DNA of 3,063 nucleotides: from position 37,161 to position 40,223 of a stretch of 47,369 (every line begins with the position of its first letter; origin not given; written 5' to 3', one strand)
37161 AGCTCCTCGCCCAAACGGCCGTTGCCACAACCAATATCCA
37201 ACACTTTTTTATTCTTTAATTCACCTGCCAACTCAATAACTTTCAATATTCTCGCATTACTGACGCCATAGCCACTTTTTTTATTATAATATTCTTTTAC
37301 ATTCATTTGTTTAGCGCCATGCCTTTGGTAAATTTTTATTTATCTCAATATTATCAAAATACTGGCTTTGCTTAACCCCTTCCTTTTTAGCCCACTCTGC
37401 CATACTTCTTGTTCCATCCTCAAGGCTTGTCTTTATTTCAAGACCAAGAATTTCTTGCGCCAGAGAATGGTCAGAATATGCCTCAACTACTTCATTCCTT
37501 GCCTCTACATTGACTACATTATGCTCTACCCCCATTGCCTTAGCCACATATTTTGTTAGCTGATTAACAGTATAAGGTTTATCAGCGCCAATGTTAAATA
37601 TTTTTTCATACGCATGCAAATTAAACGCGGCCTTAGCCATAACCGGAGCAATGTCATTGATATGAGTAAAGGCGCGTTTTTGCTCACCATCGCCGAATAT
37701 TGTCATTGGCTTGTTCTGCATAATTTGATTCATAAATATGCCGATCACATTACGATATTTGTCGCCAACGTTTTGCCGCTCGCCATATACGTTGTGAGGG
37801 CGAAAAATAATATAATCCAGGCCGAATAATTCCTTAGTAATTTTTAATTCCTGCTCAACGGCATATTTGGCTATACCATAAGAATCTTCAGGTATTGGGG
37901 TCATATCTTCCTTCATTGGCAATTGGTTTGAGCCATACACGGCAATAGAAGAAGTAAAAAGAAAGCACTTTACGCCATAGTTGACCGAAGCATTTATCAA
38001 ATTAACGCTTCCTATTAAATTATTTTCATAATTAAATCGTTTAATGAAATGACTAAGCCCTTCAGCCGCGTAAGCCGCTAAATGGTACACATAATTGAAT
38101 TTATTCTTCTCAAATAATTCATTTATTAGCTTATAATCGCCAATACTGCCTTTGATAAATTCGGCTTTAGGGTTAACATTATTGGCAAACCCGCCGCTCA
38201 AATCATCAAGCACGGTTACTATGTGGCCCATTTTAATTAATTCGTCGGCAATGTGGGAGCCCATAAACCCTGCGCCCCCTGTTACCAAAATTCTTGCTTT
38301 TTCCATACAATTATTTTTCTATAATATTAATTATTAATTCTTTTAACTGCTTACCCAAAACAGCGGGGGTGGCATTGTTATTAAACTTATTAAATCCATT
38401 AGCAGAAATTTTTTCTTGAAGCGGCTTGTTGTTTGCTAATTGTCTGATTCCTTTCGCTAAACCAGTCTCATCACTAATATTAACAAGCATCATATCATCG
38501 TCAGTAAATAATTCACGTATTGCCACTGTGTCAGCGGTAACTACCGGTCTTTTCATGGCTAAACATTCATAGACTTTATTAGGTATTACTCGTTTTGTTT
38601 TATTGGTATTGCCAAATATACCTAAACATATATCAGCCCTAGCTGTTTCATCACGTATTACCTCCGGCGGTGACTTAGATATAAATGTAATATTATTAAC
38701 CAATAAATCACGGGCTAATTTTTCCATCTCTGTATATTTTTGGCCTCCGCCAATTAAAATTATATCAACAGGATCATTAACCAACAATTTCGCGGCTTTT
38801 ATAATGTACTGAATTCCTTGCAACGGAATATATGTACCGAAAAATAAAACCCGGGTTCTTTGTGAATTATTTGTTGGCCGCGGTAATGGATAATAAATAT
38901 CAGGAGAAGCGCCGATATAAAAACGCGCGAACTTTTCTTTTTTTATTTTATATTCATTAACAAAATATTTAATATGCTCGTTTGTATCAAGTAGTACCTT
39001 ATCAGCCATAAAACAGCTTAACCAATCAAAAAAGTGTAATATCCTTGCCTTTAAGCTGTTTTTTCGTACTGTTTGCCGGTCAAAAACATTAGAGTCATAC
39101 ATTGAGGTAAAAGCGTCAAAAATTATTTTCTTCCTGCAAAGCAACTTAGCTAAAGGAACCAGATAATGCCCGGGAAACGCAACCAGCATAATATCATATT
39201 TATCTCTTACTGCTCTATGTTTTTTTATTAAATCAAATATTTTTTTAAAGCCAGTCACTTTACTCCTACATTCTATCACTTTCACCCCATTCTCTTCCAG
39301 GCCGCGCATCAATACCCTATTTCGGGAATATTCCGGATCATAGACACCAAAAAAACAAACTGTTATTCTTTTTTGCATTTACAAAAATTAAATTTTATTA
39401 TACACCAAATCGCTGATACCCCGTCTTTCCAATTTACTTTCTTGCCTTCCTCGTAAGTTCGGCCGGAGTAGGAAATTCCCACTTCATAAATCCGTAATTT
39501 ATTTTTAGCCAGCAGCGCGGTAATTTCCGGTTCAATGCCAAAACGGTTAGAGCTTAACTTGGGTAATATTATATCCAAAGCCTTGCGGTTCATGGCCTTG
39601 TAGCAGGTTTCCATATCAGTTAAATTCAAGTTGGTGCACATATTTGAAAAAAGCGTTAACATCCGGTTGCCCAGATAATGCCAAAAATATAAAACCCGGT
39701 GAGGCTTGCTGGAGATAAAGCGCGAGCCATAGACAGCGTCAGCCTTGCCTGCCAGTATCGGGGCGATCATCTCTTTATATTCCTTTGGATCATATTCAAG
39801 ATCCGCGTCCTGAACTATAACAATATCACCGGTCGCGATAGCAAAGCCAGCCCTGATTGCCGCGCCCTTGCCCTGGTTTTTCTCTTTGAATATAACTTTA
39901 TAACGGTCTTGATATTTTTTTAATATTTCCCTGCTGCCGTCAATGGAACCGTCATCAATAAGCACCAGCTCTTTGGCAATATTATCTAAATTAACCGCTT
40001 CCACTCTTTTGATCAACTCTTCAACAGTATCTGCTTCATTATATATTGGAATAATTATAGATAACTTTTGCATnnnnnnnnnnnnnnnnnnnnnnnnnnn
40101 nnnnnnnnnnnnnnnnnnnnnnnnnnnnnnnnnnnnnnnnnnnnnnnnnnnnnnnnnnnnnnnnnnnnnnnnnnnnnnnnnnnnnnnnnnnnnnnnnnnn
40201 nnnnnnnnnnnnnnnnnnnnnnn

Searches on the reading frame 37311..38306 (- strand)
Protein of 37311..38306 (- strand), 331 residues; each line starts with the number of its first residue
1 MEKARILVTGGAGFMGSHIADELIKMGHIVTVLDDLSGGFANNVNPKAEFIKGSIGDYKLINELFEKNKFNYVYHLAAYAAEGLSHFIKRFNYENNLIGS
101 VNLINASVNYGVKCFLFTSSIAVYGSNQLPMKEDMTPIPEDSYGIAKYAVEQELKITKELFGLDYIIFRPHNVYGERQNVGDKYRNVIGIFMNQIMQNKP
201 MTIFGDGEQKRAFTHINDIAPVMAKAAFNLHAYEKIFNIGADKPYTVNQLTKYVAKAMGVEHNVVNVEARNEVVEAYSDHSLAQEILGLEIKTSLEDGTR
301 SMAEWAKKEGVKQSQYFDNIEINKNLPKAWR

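Call 31: search_protein_families(library=pfam, proteins=[window:37311-38306:-], max_evalue=0.00001)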
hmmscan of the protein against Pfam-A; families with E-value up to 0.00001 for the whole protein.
window:37311-38306:- (331 aa): 8 families
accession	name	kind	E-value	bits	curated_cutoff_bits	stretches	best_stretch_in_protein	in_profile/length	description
PF01370.27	Epimerase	-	1.8e-52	178.6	20.9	1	6-240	1-240/240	NAD dependent epimerase/dehydratase family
PF16363.11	GDP_Man_Dehyd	-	5.3e-36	125.2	27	1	7-302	1-332/332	GDP-mannose 4,6 dehydratase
PF04321.23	RmlD_sub_bind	-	6.9e-17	61.9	27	1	5-271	2-244/287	RmlD substrate binding domain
PF01073.25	3Beta_HSD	-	2e-14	53.8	22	1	7-263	1-273/280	3-beta hydroxysteroid dehydrogenase/isomerase family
PF02719.21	Polysacc_synt_2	-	2.7e-14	53.5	20.2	1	6-265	1-254/293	Polysaccharide biosynthesis protein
PF13460.12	NAD_binding_10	-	4.3e-09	36.9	27.2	1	10-176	1-149/184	NAD(P)H-binding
PF05368.20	NmrA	-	3.4e-07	30.6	27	0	3-120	2-107/298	NmrA-like family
PF07993.18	NAD_binding_4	-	7e-07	29.1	20.1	0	69-206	88-241/258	Male sterility protein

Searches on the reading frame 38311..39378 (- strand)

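Call 31: search_protein_families(library=pfam, proteins=[window:38311-39378:-], max_evalue=0.00001)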
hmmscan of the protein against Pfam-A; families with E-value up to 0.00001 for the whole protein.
window:38311-39378:- (355 aa): 3 families
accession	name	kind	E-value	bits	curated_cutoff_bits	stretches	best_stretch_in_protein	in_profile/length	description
PF13692.12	Glyco_trans_1_4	-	1.6e-15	58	27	1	175-317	2-142/142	Glycosyl transferases group 1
PF00534.26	Glycos_transf_1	-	4.8e-14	52.7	26.4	1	171-329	12-170/172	Glycosyl transferases group 1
PF13524.12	Glyco_trans_1_2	-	2.5e-07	31.2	25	1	218-338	27-135/144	Glycosyl transferase-like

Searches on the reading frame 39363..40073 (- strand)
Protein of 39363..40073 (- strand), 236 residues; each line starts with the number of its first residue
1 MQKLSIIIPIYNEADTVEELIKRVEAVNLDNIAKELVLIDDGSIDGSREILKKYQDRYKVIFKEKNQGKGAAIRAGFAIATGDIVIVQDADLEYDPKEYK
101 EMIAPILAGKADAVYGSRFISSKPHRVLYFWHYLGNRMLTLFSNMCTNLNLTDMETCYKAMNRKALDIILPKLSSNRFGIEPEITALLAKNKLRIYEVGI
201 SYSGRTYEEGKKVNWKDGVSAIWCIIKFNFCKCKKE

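Call 31: search_protein_families(library=pfam, proteins=[window:39363-40073:-], max_evalue=0.00001)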
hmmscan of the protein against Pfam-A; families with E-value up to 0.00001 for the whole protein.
window:39363-40073:- (236 aa): 2 families
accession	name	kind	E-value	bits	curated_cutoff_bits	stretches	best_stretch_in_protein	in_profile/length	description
PF00535.33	Glycos_transf_2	-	2e-36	125.9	23.3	1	5-167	1-165/168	Glycosyl transferase family 2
PF13641.12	Glyco_tranf_2_3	-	3.9e-06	27.5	27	1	4-133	3-137/230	Glycosyltransferase like family 2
